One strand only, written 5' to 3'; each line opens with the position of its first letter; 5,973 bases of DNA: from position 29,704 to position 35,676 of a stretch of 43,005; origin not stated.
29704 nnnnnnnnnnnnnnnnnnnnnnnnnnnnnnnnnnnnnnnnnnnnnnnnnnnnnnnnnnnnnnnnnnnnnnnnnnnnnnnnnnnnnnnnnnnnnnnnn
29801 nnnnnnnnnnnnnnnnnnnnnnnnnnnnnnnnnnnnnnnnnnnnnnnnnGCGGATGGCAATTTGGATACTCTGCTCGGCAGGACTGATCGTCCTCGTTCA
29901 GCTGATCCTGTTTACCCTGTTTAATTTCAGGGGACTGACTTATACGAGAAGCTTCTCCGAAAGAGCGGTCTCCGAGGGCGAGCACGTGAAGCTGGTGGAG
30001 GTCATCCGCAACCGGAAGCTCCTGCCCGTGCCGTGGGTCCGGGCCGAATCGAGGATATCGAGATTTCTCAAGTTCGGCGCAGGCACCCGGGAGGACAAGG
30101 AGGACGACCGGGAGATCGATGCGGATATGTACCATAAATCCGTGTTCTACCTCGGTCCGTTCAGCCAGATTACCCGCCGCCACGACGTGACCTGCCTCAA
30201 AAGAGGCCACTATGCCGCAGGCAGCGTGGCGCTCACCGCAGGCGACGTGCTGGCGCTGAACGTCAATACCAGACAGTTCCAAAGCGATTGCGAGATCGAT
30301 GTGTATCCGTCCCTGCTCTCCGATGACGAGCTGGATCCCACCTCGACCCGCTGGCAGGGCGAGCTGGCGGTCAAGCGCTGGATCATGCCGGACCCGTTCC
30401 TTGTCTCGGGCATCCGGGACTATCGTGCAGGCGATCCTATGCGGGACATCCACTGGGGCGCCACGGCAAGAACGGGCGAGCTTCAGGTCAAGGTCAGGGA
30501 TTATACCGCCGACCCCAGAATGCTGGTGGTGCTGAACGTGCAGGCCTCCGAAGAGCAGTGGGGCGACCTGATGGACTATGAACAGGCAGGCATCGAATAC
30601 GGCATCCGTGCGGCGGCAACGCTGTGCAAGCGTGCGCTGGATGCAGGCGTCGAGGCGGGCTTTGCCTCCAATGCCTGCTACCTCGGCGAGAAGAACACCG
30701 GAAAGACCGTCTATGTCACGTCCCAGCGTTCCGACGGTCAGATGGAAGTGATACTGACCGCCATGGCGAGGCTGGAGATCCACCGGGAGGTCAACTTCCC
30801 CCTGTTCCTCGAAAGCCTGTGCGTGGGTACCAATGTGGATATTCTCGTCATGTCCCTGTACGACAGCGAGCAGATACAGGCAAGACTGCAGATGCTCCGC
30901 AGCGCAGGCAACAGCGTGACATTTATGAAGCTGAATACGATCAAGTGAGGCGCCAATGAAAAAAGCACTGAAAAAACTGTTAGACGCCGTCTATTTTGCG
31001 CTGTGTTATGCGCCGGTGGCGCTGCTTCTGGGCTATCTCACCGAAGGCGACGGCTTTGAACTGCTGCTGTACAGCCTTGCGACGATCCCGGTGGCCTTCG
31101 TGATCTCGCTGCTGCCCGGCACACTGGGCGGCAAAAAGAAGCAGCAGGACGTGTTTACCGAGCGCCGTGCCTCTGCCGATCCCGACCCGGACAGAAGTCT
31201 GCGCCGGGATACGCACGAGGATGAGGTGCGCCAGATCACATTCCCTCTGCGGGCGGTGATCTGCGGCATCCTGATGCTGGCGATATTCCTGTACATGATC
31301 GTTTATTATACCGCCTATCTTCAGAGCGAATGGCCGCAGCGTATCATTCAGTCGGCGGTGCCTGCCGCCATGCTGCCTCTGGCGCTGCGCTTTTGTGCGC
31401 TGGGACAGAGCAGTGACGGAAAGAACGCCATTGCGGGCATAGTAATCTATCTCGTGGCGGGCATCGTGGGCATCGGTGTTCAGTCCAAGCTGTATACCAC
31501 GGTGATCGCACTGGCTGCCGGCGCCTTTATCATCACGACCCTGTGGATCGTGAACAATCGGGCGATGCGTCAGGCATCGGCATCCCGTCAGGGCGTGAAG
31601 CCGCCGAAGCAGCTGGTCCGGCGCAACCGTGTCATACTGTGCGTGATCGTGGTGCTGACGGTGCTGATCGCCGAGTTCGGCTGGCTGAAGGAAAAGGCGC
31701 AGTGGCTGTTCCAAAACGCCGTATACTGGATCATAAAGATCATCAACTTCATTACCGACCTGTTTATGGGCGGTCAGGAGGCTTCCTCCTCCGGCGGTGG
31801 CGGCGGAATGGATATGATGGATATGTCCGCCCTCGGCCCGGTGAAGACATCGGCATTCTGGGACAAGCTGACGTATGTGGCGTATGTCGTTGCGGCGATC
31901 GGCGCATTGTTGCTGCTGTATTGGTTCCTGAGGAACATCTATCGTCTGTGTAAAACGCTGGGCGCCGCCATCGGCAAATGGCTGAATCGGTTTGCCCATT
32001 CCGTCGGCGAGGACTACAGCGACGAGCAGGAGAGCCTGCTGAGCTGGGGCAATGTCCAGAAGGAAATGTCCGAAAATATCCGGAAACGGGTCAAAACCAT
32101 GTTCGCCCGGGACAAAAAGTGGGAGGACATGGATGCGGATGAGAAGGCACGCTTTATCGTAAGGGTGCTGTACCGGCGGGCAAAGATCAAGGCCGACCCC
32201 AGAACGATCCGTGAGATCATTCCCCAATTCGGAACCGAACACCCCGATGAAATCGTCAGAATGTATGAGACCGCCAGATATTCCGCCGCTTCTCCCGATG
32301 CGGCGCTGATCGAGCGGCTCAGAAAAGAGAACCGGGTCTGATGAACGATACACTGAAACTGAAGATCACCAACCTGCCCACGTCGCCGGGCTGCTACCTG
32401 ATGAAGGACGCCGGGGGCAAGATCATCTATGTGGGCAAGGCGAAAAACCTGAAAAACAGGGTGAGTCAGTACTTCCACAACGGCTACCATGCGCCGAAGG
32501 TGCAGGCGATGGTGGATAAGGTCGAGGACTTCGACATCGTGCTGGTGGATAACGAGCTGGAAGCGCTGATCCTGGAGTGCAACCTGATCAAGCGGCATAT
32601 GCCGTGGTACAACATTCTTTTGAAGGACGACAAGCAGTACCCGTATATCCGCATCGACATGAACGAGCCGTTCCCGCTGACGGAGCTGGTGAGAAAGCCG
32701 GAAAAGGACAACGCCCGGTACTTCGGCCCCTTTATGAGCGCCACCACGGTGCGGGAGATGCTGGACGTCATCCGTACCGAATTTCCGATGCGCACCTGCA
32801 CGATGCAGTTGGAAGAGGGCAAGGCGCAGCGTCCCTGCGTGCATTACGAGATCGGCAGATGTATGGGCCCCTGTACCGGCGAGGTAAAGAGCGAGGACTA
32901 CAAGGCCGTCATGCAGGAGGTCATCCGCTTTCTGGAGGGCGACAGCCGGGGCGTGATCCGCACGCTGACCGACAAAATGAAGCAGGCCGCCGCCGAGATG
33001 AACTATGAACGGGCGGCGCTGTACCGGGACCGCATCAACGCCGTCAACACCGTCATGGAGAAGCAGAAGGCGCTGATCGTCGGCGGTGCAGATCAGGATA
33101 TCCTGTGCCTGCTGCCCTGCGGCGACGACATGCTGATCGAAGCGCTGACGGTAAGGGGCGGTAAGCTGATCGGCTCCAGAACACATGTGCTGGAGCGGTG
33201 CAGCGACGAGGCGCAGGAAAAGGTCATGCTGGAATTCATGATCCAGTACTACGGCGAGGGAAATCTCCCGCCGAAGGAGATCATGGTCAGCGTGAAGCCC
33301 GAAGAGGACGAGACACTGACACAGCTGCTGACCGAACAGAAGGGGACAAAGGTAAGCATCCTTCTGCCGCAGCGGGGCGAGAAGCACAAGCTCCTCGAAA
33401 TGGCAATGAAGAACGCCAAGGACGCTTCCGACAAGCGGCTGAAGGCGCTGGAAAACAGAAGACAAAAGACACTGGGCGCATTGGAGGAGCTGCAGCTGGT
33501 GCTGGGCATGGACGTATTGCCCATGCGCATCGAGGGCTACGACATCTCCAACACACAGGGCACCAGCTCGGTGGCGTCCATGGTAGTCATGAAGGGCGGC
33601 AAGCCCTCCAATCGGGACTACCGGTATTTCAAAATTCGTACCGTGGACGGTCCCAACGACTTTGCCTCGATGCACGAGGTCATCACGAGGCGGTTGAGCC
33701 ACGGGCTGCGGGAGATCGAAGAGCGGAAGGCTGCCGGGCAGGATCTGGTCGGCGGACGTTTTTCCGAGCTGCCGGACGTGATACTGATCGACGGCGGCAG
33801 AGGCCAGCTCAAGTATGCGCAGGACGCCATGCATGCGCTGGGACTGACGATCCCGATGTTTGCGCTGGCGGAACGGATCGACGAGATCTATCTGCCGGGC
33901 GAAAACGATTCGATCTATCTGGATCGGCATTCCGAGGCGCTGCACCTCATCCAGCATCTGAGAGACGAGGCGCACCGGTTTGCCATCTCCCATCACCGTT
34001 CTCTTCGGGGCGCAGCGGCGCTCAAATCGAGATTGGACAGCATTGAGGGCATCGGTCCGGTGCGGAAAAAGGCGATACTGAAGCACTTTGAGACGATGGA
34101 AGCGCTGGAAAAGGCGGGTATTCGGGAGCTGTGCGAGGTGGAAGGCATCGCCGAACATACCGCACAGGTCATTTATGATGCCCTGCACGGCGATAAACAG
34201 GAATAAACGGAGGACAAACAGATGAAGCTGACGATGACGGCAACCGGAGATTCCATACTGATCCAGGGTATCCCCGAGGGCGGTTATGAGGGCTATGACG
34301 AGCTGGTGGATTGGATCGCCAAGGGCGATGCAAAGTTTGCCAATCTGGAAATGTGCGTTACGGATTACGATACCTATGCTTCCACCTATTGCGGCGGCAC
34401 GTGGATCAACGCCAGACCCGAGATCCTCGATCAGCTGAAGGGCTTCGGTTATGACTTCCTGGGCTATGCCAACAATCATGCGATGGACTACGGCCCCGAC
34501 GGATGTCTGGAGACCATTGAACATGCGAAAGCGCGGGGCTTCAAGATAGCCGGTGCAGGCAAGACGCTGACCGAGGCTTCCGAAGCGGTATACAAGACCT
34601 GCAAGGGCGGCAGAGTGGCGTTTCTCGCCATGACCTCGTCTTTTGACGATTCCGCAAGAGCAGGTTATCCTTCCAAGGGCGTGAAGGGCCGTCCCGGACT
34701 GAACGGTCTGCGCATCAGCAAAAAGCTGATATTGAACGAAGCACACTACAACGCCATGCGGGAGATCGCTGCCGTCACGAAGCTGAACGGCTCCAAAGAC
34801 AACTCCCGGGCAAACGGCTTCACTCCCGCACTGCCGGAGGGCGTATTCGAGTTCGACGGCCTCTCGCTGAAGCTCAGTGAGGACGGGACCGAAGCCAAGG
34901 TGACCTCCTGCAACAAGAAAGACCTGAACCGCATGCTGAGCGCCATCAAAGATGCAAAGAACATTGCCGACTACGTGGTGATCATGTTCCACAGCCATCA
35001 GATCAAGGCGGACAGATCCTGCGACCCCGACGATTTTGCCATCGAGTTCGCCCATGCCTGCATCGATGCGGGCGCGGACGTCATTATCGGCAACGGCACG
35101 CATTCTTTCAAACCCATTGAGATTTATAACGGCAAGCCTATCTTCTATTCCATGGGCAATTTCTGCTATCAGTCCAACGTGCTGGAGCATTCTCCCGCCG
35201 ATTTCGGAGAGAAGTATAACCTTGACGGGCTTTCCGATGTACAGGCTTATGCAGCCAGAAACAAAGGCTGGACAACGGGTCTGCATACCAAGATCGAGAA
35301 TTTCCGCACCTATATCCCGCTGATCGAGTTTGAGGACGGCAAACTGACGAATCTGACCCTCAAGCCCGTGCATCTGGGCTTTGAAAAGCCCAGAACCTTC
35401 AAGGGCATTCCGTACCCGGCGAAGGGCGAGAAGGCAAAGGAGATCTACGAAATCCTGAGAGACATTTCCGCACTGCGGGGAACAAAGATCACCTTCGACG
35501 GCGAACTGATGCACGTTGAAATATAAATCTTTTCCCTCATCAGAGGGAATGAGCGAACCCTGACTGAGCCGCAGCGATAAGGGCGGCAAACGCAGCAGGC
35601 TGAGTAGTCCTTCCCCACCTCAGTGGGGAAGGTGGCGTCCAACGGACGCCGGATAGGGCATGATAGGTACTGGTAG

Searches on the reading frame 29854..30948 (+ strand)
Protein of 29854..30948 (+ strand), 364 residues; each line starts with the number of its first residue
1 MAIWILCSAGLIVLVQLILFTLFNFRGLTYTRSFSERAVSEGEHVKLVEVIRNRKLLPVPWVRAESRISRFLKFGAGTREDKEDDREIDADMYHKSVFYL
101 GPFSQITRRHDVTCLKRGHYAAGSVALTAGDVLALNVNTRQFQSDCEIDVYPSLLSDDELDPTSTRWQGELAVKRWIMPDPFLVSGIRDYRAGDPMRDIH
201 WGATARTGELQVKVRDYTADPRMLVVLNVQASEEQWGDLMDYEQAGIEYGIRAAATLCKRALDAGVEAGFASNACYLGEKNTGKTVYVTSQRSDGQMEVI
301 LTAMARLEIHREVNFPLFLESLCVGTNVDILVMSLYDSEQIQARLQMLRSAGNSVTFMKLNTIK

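Call 10: search_protein_families(library=pfam, proteins=[window:29854-30948:+], max_evalue=0.001)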
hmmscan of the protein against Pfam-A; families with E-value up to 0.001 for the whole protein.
window:29854-30948:+ (364 aa): 1 family
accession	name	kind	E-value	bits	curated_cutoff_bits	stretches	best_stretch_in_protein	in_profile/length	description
PF01882.25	DUF58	-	1.2e-06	28.4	23.4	1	187-234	2-49/216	Protein of unknown function DUF58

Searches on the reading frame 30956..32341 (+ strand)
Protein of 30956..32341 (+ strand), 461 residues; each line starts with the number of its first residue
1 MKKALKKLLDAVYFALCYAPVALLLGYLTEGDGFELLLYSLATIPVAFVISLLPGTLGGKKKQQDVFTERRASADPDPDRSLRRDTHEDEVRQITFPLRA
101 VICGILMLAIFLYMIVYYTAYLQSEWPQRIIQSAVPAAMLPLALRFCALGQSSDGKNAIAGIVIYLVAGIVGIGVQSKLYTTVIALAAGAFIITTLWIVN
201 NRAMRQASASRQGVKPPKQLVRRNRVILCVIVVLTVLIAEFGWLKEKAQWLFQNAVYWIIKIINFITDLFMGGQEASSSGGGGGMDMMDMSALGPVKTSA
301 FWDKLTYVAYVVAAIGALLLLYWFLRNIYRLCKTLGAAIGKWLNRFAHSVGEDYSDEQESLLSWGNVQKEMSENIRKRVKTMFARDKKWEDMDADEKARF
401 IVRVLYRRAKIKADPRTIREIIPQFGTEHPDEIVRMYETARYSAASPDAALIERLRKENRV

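Call 10: search_protein_families(library=pfam, proteins=[window:30956-32341:+], max_evalue=0.001)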
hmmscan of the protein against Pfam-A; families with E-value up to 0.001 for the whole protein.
window:30956-32341:+ (461 aa): 0 families

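Call 25: search_protein_families(library=pfam, proteins=[window:30956-32341:+], max_evalue=10)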
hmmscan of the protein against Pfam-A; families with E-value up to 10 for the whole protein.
window:30956-32341:+ (461 aa): 3 families
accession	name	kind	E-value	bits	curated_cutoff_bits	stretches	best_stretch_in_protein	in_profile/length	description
PF11712.13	Vma12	-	0.045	14.2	25.5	1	182-243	84-125/137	Endoplasmic reticulum-based factor for assembly of V-ATPase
PF20479.3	TMEM128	-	0.13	13.2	23.9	1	98-147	41-92/124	TMEM128 protein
PF17638.7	UL42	-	0.77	10.2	25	1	284-329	62-110/125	HCMV UL42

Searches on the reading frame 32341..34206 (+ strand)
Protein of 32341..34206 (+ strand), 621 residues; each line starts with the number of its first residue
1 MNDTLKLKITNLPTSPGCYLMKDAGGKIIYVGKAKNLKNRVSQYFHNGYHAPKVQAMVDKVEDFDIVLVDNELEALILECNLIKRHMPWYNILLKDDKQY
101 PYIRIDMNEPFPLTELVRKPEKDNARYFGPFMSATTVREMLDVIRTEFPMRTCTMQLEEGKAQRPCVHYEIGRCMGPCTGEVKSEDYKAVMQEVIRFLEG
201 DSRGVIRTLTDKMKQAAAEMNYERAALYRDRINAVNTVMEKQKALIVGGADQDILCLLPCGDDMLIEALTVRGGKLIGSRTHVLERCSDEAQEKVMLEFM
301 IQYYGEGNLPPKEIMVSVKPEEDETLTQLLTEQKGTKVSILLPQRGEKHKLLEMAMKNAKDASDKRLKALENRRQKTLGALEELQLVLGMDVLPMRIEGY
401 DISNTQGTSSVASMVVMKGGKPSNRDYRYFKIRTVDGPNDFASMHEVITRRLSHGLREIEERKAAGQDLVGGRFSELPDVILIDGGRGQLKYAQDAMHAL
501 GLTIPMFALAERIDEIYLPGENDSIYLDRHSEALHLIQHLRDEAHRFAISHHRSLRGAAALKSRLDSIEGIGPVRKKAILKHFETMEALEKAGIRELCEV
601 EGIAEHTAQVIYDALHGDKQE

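Call 10: search_protein_families(library=pfam, proteins=[window:32341-34206:+], max_evalue=0.001)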
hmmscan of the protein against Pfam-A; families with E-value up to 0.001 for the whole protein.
window:32341-34206:+ (621 aa): 6 families
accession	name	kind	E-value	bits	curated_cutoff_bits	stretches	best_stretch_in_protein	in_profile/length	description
PF08459.17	UvrC_RNaseH_dom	-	2.5e-50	170.9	22.3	1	387-549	3-159/159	UvrC RNAse H endonuclease domain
PF22920.2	UvrC_RNaseH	-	3e-31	108.2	24.3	1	251-364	1-114/116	UvrC Ribonuclease H-like domain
PF02151.25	UVR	-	7.1e-12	45.1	21.5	1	205-235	3-33/36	UvrB/uvrC motif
PF14520.12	HHH_5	-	2.1e-10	41.3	27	1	564-615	3-55/57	Helix-hairpin-helix domain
PF01541.30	GIY-YIG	-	6.3e-09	36.4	22.6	1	16-88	2-74/78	GIY-YIG catalytic domain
PF12826.13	HHH_2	-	4.6e-08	33.5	27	1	568-617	8-57/64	Helix-hairpin-helix motif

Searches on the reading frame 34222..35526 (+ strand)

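Call 10: search_protein_families(library=pfam, proteins=[window:34222-35526:+], max_evalue=0.001)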
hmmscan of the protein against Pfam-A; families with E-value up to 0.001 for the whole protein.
window:34222-35526:+ (434 aa): 1 family
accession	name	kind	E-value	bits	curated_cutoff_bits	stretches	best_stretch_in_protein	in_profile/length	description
PF09587.15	PGA_cap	-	4.5e-56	190.6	27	1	5-315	2-252/255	Bacterial capsule synthesis protein PGA_cap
